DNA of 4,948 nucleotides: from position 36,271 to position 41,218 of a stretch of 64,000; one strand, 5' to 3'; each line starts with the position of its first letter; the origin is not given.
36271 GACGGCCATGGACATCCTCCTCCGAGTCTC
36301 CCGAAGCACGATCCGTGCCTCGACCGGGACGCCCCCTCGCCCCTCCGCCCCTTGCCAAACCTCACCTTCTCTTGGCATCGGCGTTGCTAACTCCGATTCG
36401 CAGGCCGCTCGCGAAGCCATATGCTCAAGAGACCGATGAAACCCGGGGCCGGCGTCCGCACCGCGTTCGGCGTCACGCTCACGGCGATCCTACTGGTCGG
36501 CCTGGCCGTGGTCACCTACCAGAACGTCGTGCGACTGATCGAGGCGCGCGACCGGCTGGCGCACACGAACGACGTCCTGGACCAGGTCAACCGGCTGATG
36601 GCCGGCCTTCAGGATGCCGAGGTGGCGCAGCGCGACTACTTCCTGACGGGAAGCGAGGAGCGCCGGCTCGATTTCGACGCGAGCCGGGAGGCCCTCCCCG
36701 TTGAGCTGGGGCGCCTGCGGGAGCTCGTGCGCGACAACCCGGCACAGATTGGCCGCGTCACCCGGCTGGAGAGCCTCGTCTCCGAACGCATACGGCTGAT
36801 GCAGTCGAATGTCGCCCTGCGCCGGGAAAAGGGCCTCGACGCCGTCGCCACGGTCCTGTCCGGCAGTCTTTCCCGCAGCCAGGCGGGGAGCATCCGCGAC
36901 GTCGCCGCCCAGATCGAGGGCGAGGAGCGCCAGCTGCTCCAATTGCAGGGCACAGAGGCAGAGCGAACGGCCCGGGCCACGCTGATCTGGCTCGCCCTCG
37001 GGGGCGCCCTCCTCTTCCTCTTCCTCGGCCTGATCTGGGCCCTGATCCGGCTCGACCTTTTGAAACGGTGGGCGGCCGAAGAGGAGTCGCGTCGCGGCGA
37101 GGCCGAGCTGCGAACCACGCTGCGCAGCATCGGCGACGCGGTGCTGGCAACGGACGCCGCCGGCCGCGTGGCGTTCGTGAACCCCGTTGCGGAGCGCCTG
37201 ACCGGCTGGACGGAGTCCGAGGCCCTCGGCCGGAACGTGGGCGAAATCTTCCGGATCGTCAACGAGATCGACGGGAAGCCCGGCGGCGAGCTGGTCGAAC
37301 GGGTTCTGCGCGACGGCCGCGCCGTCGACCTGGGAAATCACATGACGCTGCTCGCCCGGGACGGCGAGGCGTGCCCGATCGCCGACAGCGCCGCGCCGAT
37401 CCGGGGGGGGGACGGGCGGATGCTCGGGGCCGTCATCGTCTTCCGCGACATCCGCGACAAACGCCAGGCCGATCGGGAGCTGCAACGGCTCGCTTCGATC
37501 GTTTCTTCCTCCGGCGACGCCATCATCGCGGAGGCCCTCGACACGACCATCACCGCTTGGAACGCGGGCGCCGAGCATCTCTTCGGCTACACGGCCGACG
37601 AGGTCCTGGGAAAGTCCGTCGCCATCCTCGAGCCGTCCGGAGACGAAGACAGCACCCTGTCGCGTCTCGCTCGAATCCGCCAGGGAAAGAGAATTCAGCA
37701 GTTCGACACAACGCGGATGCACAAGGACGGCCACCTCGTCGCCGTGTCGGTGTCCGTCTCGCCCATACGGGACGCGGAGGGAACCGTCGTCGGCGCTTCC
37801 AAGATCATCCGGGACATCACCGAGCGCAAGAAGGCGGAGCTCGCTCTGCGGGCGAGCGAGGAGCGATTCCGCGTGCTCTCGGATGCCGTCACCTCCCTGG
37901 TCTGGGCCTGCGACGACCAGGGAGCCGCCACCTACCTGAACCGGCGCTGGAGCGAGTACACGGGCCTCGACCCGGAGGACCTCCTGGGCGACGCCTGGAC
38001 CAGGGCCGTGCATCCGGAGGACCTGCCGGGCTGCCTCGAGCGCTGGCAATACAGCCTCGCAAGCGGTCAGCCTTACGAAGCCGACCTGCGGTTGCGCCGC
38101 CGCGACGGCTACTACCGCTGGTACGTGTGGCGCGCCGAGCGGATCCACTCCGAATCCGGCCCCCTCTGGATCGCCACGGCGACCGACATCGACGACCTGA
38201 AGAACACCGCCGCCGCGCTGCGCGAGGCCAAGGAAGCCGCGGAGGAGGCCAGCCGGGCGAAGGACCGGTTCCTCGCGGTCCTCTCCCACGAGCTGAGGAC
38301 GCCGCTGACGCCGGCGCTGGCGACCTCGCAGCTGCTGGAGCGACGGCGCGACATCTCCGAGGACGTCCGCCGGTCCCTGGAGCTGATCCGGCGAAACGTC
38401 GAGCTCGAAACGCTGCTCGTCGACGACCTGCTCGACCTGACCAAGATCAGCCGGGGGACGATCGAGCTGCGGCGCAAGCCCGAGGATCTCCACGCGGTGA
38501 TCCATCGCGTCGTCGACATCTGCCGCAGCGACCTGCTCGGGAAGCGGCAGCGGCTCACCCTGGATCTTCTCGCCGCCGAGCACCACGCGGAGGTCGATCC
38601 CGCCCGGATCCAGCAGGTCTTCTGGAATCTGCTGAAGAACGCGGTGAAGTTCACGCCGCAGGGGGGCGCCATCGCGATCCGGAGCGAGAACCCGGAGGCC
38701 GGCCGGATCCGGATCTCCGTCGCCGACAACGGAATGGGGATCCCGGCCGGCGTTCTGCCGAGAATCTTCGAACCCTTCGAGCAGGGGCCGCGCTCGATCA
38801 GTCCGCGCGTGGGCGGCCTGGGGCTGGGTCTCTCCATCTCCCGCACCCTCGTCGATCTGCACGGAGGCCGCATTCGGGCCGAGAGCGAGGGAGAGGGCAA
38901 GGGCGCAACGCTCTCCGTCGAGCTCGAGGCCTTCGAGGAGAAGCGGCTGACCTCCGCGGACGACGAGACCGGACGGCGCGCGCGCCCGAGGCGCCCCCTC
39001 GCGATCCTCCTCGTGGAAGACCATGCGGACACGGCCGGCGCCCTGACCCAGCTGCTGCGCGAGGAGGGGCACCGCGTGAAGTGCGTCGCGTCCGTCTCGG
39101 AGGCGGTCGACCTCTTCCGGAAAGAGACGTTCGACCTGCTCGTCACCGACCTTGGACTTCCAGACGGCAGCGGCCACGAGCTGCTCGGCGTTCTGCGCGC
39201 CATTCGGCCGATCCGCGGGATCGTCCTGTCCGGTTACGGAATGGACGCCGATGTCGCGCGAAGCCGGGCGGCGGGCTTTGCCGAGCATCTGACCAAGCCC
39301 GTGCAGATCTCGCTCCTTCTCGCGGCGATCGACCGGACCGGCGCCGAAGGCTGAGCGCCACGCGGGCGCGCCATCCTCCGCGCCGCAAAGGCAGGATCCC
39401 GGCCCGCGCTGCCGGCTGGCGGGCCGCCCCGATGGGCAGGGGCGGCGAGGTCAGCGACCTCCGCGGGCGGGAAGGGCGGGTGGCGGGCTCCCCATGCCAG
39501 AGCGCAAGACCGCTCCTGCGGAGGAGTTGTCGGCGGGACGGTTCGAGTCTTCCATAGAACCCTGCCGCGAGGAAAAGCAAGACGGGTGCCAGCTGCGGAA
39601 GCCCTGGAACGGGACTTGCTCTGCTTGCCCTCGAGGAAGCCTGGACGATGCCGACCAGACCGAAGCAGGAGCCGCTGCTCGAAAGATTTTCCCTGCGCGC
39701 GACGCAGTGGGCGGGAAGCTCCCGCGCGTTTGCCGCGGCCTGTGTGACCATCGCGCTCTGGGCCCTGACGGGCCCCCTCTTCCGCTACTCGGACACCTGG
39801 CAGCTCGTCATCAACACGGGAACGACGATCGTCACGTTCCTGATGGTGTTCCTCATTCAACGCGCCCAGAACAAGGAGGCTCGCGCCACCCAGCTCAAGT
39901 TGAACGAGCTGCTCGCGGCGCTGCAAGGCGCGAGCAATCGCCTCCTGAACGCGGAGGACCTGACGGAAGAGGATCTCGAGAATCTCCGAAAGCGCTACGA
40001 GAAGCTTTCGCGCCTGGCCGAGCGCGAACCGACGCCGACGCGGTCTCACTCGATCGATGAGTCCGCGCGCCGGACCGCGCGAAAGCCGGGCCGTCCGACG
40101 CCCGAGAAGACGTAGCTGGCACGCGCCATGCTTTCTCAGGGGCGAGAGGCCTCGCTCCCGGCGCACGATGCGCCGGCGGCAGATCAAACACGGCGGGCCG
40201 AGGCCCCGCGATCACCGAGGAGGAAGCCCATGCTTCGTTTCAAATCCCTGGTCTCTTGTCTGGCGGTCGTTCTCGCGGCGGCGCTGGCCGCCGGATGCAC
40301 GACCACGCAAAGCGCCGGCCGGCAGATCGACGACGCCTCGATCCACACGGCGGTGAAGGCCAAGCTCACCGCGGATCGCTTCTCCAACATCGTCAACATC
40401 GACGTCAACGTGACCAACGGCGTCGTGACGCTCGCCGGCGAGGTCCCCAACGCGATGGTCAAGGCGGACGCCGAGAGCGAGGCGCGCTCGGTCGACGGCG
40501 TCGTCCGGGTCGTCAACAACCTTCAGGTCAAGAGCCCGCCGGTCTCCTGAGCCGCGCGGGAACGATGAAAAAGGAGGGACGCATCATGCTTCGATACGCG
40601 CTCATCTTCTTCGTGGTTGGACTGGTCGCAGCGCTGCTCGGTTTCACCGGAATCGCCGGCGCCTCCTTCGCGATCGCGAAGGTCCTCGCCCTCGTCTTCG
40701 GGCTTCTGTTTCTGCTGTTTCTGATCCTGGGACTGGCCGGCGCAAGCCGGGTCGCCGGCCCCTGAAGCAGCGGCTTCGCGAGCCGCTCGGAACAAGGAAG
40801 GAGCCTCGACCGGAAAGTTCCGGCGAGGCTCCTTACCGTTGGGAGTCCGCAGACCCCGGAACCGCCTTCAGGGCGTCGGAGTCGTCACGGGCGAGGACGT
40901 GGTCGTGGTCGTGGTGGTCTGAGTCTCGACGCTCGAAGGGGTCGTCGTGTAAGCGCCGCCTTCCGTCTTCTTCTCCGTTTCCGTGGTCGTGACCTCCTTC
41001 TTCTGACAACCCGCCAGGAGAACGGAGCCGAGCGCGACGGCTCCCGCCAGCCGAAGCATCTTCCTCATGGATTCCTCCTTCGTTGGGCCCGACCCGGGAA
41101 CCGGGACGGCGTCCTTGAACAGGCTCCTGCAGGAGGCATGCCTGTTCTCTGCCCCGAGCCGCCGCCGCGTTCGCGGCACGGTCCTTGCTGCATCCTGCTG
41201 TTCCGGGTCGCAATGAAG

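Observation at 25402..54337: Dense set of sigma54-type promoters in front of general-stress genes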

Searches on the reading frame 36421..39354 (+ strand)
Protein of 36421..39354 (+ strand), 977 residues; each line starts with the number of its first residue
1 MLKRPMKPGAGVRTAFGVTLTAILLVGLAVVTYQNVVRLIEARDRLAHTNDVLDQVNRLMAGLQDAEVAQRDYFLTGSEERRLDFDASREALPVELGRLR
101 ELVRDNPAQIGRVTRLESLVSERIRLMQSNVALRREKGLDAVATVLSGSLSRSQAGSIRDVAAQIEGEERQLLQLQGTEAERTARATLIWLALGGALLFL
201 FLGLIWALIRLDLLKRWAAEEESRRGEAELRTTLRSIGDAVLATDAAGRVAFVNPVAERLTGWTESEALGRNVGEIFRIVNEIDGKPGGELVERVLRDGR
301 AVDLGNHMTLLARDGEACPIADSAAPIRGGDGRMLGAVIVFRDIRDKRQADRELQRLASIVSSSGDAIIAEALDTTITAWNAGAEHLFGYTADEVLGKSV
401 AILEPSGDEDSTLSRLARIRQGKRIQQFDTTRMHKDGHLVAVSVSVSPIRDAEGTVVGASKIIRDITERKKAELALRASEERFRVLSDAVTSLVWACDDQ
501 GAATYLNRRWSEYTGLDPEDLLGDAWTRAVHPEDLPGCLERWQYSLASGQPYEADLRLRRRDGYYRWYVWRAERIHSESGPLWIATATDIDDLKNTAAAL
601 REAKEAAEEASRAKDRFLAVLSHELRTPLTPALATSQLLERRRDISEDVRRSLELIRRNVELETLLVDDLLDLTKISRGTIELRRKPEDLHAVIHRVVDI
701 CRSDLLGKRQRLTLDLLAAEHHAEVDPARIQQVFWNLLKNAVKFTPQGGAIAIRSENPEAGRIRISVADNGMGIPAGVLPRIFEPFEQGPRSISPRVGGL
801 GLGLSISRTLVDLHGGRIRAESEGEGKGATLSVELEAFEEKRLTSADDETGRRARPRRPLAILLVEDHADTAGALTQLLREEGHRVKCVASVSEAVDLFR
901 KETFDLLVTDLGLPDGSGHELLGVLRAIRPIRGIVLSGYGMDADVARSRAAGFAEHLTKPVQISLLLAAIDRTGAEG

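Call 7: search_protein_families(library=pfam, proteins=[window:36421-39354:+], max_evalue=0.01)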
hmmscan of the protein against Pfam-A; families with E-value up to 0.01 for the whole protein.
window:36421-39354:+ (977 aa): 10 families
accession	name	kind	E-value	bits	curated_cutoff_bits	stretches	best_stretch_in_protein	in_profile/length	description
PF00989.32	PAS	-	7e-42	142.4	22.6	3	356-466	2-113/113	PAS fold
PF08448.16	PAS_4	-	1.3e-37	128.8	23.1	3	362-470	2-109/110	PAS fold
PF13426.13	PAS_9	-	5.2e-37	126.7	27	3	371-468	7-103/103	PAS domain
PF08447.18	PAS_3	-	4.6e-33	113.8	25.6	3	504-581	2-81/89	PAS fold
PF02518.31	HATPase_c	-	1.6e-27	96.6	26.4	1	726-836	2-108/111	Histidine kinase-, DNA gyrase B-, and HSP90-like ATPase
PF05227.19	CHASE3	-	4.4e-25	88.6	28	1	44-174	3-133/138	CHASE3 domain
PF00072.30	Response_reg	-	2.5e-18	66.7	30.2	1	862-970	1-110/111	Response regulator receiver domain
PF13188.13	PAS_8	-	3.5e-17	62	21.8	2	230-287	3-57/65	PAS domain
PF00512.31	HisKA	-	6.1e-14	52.3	26.9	1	613-678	1-65/66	His Kinase A (phospho-acceptor) domain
PF13596.12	PAS_10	-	4.7e-06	27.6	22.1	0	376-467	20-106/106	PAS domain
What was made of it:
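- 36421..39354 (+): Hybrid sensor kinase: CHASE3, three PAS domains, HisKA, HATPase_c and a C-terminal receiver. Proposed sensor and phosphodonor of the system. It sits behind its own sigma-54 promoter. Pfam (call 7)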

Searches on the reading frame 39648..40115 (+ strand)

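Call 7: search_protein_families(library=pfam, proteins=[window:39648-40115:+], max_evalue=0.01)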
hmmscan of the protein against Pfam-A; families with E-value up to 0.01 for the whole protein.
window:39648-40115:+ (155 aa): 1 family
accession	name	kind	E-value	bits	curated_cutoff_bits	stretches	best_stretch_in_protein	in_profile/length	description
PF04120.17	Iron_permease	-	1.7e-51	173.8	25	1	12-136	2-126/128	Low affinity iron permease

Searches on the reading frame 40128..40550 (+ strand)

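Call 7: search_protein_families(library=pfam, proteins=[window:40128-40550:+], max_evalue=0.01)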
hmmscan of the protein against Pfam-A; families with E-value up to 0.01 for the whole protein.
window:40128-40550:+ (140 aa): 1 family
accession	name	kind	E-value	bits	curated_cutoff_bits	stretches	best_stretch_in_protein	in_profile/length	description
PF04972.22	BON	-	2.3e-16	60.3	27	1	68-135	1-68/69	BON domain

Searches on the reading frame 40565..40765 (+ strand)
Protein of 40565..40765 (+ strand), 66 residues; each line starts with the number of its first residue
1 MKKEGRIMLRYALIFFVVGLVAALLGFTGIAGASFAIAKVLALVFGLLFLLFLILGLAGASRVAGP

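Call 7: search_protein_families(library=pfam, proteins=[window:40565-40765:+], max_evalue=0.01)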
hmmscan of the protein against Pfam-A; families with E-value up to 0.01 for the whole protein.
window:40565-40765:+ (66 aa): 1 family
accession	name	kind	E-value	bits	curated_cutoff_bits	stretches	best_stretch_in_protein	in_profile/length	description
PF07043.18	DUF1328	-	2e-07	31.7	27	1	13-50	1-38/39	Protein of unknown function (DUF1328)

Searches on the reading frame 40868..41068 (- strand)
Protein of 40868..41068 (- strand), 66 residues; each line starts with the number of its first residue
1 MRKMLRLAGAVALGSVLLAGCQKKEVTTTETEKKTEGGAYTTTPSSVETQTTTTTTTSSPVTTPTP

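Call 7: search_protein_families(library=pfam, proteins=[window:40868-41068:-], max_evalue=0.01)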
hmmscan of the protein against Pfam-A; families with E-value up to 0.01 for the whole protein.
window:40868-41068:- (66 aa): 1 family
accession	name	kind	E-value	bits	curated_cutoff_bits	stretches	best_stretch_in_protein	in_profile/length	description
PF21827.1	New_glue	-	0.0096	16.1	31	0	1-63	1-59/94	New glue protein family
